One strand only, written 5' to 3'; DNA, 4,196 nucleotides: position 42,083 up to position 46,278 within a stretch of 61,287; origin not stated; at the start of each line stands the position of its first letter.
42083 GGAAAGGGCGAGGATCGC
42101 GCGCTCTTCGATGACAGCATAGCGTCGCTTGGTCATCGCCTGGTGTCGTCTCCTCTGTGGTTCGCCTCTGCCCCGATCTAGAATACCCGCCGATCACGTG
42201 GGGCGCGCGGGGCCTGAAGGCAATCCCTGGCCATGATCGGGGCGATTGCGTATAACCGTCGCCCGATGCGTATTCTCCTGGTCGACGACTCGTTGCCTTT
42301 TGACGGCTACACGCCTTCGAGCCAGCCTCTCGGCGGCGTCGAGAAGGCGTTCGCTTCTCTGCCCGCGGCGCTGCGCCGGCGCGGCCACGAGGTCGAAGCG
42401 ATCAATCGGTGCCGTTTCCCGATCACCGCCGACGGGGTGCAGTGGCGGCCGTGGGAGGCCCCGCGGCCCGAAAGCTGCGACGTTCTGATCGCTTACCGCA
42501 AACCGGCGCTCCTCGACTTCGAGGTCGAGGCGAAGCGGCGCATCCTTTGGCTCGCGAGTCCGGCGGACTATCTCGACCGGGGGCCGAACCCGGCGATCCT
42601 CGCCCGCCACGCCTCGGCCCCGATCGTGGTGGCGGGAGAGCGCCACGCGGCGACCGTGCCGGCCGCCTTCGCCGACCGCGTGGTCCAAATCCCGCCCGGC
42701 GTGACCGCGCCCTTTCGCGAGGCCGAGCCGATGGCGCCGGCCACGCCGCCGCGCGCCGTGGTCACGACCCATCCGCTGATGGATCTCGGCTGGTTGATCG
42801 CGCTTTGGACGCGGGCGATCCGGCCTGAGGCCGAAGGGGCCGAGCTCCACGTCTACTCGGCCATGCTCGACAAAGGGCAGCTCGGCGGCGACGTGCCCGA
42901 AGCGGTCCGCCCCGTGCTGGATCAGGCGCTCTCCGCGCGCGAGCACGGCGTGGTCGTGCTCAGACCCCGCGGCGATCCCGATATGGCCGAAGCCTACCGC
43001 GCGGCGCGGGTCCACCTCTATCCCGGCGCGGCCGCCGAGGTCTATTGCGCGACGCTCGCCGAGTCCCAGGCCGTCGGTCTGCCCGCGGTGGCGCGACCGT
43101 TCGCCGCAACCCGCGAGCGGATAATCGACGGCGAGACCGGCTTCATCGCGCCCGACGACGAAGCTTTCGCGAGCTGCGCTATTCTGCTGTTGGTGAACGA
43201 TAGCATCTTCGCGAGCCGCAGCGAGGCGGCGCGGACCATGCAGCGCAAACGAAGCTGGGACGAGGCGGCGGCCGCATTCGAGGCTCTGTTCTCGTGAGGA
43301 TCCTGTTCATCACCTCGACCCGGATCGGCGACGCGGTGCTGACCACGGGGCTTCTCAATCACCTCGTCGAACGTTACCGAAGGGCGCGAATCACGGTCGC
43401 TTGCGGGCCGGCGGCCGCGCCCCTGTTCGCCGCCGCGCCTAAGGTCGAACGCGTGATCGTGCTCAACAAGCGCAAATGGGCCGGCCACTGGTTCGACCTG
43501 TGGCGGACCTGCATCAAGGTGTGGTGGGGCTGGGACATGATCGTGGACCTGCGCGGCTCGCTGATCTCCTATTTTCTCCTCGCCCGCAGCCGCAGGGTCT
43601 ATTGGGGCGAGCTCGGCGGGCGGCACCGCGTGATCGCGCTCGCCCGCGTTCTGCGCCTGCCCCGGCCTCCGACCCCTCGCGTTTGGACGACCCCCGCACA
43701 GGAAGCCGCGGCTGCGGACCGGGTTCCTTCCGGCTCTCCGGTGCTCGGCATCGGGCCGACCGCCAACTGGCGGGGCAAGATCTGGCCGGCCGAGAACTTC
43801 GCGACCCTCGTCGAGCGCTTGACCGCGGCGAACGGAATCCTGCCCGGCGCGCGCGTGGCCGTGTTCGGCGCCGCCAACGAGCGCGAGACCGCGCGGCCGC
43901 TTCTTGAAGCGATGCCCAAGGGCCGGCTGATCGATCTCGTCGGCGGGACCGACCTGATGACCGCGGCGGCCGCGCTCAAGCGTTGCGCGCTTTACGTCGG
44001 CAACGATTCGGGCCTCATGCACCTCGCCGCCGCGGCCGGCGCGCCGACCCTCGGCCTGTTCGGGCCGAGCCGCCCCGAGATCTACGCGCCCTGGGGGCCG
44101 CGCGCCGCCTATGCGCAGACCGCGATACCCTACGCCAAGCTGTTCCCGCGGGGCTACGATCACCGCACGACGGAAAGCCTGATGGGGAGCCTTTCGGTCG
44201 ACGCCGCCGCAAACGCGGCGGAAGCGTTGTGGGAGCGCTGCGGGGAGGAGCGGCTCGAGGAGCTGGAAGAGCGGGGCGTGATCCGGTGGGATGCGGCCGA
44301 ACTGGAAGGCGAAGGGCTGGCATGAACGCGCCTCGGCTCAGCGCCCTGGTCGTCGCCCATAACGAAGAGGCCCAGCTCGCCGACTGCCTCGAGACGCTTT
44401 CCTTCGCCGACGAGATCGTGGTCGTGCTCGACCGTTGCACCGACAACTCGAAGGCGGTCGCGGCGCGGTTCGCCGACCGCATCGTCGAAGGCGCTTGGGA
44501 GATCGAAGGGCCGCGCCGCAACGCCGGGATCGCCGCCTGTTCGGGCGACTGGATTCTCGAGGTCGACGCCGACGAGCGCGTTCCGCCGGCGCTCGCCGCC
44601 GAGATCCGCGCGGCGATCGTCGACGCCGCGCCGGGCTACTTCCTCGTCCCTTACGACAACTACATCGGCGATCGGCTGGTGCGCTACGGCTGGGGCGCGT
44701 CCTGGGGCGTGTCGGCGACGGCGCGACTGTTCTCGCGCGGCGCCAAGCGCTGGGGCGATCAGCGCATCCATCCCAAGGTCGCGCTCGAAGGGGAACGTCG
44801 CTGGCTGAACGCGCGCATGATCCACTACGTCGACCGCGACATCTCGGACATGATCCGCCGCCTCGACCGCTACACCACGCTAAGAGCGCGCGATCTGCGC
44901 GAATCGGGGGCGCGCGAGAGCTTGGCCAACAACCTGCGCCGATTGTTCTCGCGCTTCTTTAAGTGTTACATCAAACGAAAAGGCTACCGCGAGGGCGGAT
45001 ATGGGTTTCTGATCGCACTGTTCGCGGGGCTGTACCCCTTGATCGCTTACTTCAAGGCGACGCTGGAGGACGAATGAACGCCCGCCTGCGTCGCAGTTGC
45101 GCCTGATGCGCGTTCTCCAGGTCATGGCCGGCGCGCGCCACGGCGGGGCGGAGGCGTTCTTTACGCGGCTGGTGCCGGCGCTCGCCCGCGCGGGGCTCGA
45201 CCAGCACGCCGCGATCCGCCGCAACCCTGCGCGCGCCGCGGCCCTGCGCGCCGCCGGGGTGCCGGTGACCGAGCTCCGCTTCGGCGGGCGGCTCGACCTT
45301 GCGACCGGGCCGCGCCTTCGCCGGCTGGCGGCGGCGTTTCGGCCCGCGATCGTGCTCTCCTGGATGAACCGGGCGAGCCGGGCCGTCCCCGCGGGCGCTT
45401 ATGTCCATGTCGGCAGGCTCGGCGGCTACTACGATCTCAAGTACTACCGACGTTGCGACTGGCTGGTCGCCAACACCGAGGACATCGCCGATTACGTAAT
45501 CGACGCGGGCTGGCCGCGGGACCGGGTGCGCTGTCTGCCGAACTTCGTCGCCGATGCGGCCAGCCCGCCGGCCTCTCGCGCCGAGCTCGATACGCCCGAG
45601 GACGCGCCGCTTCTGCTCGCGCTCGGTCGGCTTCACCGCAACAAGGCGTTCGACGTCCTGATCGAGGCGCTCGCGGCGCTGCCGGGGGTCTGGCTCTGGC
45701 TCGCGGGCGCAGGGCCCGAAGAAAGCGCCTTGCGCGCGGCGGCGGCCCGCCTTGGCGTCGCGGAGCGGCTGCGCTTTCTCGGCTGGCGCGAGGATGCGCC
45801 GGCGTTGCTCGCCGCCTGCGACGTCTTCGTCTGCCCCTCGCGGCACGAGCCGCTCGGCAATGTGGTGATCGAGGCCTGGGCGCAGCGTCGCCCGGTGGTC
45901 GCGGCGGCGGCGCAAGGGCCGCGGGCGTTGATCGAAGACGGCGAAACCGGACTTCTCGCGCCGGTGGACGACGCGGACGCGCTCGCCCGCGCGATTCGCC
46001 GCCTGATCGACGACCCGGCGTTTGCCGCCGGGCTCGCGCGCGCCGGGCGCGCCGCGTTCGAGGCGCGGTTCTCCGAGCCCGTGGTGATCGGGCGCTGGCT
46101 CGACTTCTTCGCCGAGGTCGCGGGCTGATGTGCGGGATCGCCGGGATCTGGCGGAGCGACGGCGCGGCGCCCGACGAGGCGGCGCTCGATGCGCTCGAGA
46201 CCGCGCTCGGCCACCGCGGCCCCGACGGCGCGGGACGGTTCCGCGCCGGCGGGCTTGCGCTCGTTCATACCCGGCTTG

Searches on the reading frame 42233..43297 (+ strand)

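Call 8: search_protein_families(library=ncbifam, proteins=[window:42233-43297:+], max_evalue=0.001)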
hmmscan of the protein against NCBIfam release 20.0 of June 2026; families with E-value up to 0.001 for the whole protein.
window:42233-43297:+ (354 aa): 4 families
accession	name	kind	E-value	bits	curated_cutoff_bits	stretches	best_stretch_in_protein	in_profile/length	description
TIGR03449.1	mycothiol_MshA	equivalog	4.6e-07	29.1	462.5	1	238-353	284-400/406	D-inositol-3-phosphate glycosyltransferase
TIGR04047.1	MSMEG_0565_glyc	hypoth_equivalog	0.00025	20.2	259.85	0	234-349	253-367/373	MSMEG_0565 family glycosyltransferase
TIGR03088.1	stp2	hypoth_equivalog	0.00061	18.9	409.05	1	247-353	262-370/374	TIGR03088 family PEP-CTERM/XrtA system glycosyltransferase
NF038229.1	Glyco4_Geo_Pelo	equivalog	0.00092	18.3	400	0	250-349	230-329/338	GPMC system family 4 glycosyltransferase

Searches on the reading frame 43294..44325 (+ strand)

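Call 8: search_protein_families(library=ncbifam, proteins=[window:43294-44325:+], max_evalue=0.001)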
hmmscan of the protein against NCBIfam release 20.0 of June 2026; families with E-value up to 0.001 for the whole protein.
window:43294-44325:+ (343 aa): 6 families
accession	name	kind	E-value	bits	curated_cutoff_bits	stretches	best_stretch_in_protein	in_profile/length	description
TIGR02195.1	heptsyl_trn_II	equivalog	5.4e-29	101.4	134.6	2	111-312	132-337/339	lipopolysaccharide heptosyltransferase II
NF008162.0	PRK10916.1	equivalog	3.9e-21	75.6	569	1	133-282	165-313/348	ADP-heptose--LPS heptosyltransferase RfaF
TIGR02201.1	heptsyl_trn_III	equivalog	4.6e-20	72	170.2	1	147-311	180-341/344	putative lipopolysaccharide heptosyltransferase III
TIGR02193.1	heptsyl_trn_I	equivalog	1.3e-19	70.6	185.3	1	160-273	192-298/320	lipopolysaccharide heptosyltransferase I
NF007742.0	PRK10422.1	equivalog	1.2e-12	47.3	467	1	153-272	188-304/352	lipopolysaccharide core heptosyltransferase RfaQ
NF008204.0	PRK10964.1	equivalog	2.9e-09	36.5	437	1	161-270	191-293/322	lipopolysaccharide heptosyltransferase RfaC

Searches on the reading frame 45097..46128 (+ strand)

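Call 8: search_protein_families(library=ncbifam, proteins=[window:45097-46128:+], max_evalue=0.001)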
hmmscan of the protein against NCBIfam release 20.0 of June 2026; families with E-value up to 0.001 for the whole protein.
window:45097-46128:+ (343 aa): 35 families (the best 25 are shown)
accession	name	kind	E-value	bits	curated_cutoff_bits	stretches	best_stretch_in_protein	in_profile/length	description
TIGR03088.1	stp2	hypoth_equivalog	2.9e-29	102.3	409.05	1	166-340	190-372/374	TIGR03088 family PEP-CTERM/XrtA system glycosyltransferase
NF041876.1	EPS_EpsE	equivalog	3.4e-26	92.4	400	1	166-326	210-381/389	exopolysaccharide biosynthesis GT4 family glycosyltransferase EpsE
TIGR03999.1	thiol_BshA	equivalog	2.1e-22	79.6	273.7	1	140-341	165-373/375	N-acetyl-alpha-D-glucosaminyl L-malate synthase BshA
TIGR03449.1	mycothiol_MshA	equivalog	4.4e-21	75.3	462.5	1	120-318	165-381/406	D-inositol-3-phosphate glycosyltransferase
TIGR02149.1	glgA_Coryne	subfamily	7.9e-20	71.3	302.4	1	162-341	196-390/391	glycogen synthase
NF050063.1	ProtGlycPglJ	equivalog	2.3e-19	69.8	500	1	116-310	141-336/363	N-acetylgalactosamine-N,N'-diacetylbacillosaminyl-diphospho-undecaprenol 4-alpha-N-acetylgalactosaminyltransferase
TIGR04063.1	stp3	hypoth_equivalog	1.1e-18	67.3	442.05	1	118-322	156-376/397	TIGR04063 family PEP-CTERM/XrtA system glycosyltransferase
NF053787.1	GlcN_PG_synth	equivalog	2.8e-17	62.6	480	1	112-341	136-359/361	N-acetylglucosaminyl phosphatidylglycerol synthase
NF046085.1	XrtY_assoc_Gly1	equivalog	2.1e-15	56.5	400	1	143-341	183-384/387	XrtY-associated glycosyltransferase XYAG1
NF038229.1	Glyco4_Geo_Pelo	equivalog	5.9e-15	55.1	400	1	142-328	133-323/338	GPMC system family 4 glycosyltransferase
NF011726.0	PRK15179.1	equivalog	8.3e-15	54.1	733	1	192-333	543-686/694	Vi polysaccharide biosynthesis protein TviE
NF047684.1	TeichurnBiosyTuaC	equivalog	4.1e-14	52.3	550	1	150-309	199-357/391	teichuronic acid biosynthesis protein TuaC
NF041010.1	glycosy_Agl16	equivalog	1.2e-10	40.8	575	1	115-306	129-318/352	glycosylation protein Agl16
NF038011.1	PelF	equivalog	1.4e-10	40.8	100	1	117-334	255-485/489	GT4 family glycosyltransferase PelF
NF050056.1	ProtGlycPglH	equivalog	1.6e-10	40.6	600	1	168-341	177-353/354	GalNAc-alpha-(1->4)-GalNAc-alpha-(1->3)-diNAcBac-PP-undecaprenol alpha-1,4-N-acetyl-D-galactosaminyltransferase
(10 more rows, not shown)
